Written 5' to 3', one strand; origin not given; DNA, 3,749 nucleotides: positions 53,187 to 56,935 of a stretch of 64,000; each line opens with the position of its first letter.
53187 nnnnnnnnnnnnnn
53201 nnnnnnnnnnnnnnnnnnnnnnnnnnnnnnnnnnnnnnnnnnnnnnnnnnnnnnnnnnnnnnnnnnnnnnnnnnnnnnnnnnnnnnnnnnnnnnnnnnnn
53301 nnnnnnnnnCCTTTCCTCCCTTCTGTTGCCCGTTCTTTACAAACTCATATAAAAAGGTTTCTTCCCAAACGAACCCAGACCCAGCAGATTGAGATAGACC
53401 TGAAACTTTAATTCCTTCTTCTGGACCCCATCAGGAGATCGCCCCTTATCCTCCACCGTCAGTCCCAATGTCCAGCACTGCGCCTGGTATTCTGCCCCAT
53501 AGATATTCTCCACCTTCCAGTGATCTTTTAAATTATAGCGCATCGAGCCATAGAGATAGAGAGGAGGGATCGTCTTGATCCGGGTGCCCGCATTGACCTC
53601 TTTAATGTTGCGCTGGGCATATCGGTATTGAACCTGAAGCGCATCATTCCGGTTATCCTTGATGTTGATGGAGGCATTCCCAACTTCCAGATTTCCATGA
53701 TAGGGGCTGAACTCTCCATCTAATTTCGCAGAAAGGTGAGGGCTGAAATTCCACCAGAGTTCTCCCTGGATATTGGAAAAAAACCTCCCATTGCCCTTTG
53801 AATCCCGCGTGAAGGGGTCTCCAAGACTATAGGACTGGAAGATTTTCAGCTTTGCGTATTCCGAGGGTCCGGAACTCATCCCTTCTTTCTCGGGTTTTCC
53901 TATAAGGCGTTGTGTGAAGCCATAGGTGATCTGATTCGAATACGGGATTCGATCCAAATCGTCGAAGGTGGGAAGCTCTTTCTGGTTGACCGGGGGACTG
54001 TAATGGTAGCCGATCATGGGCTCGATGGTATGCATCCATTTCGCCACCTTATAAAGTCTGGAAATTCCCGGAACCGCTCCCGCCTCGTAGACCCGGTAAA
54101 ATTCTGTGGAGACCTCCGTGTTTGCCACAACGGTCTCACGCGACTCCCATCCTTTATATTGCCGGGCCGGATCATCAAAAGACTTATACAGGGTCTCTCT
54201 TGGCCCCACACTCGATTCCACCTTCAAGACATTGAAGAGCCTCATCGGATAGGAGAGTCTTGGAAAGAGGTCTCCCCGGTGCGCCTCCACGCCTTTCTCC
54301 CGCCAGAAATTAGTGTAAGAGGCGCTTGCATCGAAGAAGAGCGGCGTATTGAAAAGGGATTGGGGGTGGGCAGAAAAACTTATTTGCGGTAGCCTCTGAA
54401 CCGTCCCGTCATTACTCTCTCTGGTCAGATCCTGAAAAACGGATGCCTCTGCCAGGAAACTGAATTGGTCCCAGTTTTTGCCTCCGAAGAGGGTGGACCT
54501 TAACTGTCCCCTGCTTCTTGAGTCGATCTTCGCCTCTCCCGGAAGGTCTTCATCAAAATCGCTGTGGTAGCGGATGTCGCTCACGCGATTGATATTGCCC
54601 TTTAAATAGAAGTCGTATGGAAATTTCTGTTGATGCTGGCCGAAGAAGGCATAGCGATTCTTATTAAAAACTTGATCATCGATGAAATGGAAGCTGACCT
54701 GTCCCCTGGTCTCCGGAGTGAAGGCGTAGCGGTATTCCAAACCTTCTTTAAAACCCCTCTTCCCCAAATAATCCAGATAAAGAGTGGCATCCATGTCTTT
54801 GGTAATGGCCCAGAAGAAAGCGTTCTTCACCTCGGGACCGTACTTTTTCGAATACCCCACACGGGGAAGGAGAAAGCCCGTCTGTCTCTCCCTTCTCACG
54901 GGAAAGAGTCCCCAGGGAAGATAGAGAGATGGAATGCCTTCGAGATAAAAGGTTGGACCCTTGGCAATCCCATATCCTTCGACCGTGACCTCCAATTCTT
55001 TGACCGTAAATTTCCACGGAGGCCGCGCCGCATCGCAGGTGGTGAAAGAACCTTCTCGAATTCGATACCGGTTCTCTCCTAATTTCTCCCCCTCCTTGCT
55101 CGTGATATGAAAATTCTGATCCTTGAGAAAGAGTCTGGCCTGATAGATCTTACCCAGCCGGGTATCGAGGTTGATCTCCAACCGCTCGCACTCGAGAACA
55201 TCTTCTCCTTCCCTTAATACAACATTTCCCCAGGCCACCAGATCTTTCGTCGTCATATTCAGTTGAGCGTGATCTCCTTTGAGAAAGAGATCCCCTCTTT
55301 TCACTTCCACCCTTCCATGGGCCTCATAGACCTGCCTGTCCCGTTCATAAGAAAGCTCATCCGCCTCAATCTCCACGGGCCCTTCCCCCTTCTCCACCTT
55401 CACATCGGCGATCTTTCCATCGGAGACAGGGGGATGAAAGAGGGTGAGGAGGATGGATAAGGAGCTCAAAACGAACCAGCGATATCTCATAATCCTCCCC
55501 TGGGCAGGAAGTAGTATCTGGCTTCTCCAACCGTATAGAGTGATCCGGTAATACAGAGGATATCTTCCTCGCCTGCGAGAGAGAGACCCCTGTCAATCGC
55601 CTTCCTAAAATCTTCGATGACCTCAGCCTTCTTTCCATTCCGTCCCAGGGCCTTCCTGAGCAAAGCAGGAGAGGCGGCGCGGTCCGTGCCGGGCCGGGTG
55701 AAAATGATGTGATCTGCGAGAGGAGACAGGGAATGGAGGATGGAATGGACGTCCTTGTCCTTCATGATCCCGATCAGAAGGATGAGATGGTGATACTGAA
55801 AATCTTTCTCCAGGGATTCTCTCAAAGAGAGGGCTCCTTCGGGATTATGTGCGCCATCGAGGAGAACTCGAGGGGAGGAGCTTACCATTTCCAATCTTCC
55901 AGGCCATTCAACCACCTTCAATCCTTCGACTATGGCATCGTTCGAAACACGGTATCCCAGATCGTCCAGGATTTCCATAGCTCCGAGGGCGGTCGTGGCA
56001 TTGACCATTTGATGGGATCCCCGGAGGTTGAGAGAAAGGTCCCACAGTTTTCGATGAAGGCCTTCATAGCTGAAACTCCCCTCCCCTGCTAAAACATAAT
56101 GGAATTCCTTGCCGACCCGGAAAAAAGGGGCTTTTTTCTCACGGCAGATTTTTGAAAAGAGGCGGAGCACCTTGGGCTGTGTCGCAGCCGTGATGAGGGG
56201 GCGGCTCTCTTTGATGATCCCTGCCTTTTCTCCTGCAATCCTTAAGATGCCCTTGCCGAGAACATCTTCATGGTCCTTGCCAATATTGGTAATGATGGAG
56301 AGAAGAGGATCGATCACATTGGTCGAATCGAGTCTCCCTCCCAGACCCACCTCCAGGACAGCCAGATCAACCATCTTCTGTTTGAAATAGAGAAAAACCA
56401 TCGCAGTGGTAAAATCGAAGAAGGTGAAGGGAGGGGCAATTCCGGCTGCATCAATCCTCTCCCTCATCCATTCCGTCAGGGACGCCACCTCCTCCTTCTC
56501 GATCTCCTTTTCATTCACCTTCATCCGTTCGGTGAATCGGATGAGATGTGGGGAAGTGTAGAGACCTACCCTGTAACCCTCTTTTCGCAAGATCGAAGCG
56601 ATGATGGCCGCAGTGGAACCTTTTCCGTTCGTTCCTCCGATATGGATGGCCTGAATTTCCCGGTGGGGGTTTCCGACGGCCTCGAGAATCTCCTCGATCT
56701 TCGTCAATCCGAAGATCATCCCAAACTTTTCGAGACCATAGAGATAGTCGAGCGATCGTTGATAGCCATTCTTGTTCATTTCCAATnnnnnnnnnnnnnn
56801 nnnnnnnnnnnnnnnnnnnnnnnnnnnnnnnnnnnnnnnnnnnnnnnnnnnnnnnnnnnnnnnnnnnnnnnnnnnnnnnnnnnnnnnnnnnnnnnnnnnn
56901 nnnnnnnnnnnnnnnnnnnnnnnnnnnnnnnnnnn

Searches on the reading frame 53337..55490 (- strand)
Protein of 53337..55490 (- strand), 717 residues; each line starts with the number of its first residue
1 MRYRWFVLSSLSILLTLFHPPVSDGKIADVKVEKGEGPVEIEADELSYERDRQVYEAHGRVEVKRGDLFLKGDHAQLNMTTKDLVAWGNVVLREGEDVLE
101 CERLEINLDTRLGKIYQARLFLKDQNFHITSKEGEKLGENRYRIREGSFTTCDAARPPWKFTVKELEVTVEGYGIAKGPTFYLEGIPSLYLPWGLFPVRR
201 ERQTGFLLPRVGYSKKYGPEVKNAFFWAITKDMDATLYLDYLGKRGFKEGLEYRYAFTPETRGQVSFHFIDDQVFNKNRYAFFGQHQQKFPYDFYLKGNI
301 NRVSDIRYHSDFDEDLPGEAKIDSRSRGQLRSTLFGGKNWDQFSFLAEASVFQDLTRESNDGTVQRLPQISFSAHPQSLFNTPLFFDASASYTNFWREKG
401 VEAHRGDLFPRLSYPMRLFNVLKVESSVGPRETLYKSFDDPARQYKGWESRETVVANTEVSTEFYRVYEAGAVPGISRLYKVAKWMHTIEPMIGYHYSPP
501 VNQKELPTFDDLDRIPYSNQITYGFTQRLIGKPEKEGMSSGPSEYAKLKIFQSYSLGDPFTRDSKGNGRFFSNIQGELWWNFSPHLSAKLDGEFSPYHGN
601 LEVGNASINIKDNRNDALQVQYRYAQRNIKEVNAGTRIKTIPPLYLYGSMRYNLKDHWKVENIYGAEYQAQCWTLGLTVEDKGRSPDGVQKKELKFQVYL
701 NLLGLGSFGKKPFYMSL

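Call 39: search_protein_families(library=pfam, proteins=[window:53337-55490:-], max_evalue=0.00001)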
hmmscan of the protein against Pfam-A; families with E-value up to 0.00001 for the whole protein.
window:53337-55490:- (717 aa): 3 families
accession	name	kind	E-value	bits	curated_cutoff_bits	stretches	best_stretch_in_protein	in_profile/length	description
PF04453.20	LptD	-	1.8e-49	169.5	22.4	1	277-658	1-384/384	LPS transport system D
PF19838.5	LptD_2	-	1.6e-19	70.4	22.5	1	180-382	7-211/464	LptD protein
PF03968.19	LptD_N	-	3.7e-06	27.6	20.4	0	71-111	3-43/113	LptA/(LptD N-terminal domain) LPS transport protein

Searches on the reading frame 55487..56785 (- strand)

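Call 39: search_protein_families(library=pfam, proteins=[window:55487-56785:-], max_evalue=0.00001)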
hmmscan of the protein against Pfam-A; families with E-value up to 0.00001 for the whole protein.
window:55487-56785:- (432 aa): 2 families
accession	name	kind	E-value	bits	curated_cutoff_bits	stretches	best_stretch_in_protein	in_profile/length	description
PF02875.26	Mur_ligase_C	-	4.8e-22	79.6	28.4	1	296-415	1-126/127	Mur ligase, glutamate ligase domain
PF08245.18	Mur_ligase_M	-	6.5e-12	46.3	24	1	49-269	1-199/200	Mur ligase middle domain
